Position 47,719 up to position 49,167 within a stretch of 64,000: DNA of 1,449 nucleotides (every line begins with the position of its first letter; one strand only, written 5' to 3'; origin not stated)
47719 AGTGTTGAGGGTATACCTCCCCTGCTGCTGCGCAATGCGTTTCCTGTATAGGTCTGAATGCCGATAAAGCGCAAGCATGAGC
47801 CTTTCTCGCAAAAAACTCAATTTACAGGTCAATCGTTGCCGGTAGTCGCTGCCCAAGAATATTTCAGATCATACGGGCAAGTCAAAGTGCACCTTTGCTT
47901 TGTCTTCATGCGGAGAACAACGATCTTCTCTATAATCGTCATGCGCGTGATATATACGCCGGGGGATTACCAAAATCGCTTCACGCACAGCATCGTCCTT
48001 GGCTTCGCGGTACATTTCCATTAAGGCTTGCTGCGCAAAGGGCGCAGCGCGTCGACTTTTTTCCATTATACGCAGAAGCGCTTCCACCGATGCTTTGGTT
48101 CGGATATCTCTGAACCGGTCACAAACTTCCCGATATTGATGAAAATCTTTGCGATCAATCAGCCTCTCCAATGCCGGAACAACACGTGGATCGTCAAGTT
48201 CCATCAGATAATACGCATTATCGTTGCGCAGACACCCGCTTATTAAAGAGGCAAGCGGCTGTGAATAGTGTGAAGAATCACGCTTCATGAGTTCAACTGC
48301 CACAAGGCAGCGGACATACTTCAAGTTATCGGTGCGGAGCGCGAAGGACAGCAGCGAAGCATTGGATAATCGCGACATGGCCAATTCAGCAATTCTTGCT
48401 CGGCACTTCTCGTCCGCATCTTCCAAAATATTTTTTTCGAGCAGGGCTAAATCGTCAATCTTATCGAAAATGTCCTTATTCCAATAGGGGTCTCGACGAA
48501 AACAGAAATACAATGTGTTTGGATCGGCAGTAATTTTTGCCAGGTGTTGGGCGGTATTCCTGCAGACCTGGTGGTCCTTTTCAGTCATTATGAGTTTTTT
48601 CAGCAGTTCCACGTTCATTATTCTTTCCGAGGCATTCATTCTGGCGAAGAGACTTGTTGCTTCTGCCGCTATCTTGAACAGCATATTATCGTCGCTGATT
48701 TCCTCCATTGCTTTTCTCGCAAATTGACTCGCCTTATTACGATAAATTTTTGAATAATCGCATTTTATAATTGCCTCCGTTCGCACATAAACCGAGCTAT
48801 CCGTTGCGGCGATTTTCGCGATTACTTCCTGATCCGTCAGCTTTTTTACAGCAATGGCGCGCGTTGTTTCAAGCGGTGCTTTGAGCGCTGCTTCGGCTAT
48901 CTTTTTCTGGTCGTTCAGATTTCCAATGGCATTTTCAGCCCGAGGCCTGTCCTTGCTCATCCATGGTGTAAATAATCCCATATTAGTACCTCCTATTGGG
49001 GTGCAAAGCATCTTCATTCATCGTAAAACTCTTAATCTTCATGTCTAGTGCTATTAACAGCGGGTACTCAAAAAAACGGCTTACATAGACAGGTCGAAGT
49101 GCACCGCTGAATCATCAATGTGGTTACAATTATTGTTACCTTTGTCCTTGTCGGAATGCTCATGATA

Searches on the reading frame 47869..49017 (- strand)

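Call 6: search_protein_families(library=ncbifam, proteins=[window:47869-49017:-], max_evalue=0.01)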
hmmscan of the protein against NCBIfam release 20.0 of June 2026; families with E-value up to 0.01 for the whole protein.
window:47869-49017:- (382 aa): 0 families

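Call 7: search_protein_families(library=pfam, proteins=[window:47869-49017:-], max_evalue=0.01)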
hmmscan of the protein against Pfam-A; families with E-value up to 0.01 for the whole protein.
window:47869-49017:- (382 aa): 1 family
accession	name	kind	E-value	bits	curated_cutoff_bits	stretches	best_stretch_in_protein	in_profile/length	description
PF13646.12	HEAT_2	-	5.1e-05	23.9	27.7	0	271-321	24-74/88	HEAT repeats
